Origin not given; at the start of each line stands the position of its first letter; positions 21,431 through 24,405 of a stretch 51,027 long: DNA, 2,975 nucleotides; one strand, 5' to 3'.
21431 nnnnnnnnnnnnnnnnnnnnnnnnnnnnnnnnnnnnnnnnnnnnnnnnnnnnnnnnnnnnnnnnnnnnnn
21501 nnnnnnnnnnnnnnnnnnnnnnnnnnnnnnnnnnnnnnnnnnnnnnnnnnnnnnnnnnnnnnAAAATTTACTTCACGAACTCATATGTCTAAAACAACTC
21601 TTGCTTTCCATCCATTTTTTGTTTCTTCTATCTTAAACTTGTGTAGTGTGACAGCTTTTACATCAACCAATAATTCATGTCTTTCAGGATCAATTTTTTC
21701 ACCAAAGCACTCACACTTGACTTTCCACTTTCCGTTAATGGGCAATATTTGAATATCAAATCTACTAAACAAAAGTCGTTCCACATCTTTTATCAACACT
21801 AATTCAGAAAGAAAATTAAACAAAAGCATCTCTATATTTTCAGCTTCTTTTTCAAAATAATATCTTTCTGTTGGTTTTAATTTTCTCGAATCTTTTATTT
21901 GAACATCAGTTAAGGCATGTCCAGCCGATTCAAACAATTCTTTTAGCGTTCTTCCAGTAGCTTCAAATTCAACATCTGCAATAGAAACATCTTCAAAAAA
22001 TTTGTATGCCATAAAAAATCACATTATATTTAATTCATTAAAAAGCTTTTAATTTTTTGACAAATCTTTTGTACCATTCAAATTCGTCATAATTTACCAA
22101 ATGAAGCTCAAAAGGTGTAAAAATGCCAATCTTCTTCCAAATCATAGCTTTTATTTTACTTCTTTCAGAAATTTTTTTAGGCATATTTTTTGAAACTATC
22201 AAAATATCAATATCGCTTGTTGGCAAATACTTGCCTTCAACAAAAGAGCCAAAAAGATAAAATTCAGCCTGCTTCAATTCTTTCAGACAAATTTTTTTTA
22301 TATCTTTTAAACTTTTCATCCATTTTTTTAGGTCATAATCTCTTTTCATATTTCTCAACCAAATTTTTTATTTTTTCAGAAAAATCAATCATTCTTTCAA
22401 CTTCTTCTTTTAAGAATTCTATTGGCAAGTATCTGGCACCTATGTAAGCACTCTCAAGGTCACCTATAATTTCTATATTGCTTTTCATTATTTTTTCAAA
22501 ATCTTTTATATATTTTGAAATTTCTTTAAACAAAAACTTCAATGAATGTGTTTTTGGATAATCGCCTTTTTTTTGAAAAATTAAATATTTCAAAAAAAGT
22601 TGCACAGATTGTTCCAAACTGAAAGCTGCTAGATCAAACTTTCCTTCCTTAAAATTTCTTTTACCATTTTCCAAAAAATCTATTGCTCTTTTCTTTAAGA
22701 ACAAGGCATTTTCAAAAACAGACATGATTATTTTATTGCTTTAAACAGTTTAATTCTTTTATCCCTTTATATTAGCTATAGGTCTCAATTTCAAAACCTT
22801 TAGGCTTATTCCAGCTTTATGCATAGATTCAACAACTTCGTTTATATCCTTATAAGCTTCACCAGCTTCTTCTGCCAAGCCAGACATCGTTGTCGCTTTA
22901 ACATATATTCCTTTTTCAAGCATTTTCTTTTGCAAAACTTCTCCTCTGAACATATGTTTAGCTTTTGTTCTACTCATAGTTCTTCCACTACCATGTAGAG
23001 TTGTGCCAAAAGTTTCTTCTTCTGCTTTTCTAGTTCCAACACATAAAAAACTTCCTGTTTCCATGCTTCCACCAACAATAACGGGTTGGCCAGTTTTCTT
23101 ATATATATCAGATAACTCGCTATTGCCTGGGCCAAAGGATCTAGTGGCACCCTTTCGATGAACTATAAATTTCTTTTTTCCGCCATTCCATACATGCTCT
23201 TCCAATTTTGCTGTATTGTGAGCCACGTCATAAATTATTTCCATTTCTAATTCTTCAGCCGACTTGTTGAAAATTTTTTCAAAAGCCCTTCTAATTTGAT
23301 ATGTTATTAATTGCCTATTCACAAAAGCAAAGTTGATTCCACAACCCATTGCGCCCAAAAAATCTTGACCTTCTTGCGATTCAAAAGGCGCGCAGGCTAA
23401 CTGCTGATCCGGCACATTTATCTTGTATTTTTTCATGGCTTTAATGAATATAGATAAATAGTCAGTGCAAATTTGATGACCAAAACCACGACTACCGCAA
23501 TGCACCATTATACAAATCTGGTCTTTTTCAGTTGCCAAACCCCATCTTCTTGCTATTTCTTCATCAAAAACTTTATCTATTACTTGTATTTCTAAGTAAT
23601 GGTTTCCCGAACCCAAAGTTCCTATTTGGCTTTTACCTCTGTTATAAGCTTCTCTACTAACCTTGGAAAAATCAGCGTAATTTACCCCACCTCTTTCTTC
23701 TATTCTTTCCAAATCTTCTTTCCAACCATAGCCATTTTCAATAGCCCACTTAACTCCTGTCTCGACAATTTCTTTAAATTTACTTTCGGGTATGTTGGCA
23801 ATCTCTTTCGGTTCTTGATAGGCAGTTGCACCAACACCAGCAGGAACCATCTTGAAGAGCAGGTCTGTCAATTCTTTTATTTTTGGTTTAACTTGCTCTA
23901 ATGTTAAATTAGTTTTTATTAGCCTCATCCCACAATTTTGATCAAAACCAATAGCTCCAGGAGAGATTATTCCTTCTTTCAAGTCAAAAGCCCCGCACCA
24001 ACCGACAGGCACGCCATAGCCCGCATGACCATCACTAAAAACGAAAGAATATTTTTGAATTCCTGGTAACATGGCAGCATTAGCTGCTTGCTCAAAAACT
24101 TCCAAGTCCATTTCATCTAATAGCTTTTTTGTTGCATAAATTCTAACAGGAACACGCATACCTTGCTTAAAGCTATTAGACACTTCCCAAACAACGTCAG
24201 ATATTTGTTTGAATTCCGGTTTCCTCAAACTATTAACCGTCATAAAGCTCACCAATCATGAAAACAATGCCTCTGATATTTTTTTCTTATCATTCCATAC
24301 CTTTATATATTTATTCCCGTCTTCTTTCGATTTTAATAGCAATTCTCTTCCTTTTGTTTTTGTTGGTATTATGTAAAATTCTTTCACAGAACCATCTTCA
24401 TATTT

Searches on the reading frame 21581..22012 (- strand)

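Call 10: search_protein_families(library=pfam, proteins=[window:21581-22012:-], max_evalue=0.001)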
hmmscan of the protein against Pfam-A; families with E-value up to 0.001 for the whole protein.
window:21581-22012:- (143 aa): 1 family
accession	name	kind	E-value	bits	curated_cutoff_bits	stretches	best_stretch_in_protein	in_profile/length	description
PF01951.21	Archease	-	2.2e-38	132.1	25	1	3-143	1-136/136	Archease protein family (MTH1598/TM1083)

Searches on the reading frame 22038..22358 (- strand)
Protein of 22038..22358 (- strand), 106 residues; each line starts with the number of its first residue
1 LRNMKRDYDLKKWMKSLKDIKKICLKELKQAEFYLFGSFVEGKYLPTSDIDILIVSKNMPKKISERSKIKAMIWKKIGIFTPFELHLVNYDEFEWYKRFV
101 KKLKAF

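Call 10: search_protein_families(library=pfam, proteins=[window:22038-22358:-], max_evalue=0.001)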
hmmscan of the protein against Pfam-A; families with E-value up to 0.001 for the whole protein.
window:22038-22358:- (106 aa): 4 families
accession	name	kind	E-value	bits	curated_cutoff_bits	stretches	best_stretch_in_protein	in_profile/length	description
PF01909.29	NTP_transf_2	-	1.4e-15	57.9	21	1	17-99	1-84/93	Nucleotidyltransferase domain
PF18765.7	Polbeta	-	7.1e-09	36.2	26.9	1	19-76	2-58/93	Polymerase beta, Nucleotidyltransferase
PF22600.2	MTPAP-like_central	-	2.7e-08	34.5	27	1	7-71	16-78/139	Poly(A) RNA polymerase, mitochondrial-like, central palm domain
PF22014.2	DUF6932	-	8.8e-05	23.4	27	1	5-63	30-85/142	Family of unknown function (DUF6932)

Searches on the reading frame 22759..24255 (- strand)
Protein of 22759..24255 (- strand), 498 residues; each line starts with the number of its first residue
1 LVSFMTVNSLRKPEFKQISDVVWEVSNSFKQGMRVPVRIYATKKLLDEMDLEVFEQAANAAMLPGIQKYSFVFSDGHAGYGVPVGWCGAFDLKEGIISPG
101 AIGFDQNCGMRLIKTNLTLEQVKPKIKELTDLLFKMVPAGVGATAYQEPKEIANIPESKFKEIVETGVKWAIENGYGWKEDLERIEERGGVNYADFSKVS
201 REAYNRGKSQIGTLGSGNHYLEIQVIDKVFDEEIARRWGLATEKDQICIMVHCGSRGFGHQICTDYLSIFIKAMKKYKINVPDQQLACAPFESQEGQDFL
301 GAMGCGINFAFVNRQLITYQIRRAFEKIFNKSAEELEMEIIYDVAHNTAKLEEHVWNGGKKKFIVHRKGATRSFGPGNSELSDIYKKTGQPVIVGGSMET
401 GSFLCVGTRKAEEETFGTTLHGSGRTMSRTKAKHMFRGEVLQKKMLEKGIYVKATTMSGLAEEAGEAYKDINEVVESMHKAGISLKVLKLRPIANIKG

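Call 10: search_protein_families(library=pfam, proteins=[window:22759-24255:-], max_evalue=0.001)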
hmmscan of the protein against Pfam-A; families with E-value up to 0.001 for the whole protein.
window:22759-24255:- (498 aa): 1 family
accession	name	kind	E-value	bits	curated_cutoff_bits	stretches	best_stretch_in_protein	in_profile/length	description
PF01139.22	RtcB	-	2.9e-161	537.9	27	1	56-498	1-426/426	tRNA-splicing ligase RtcB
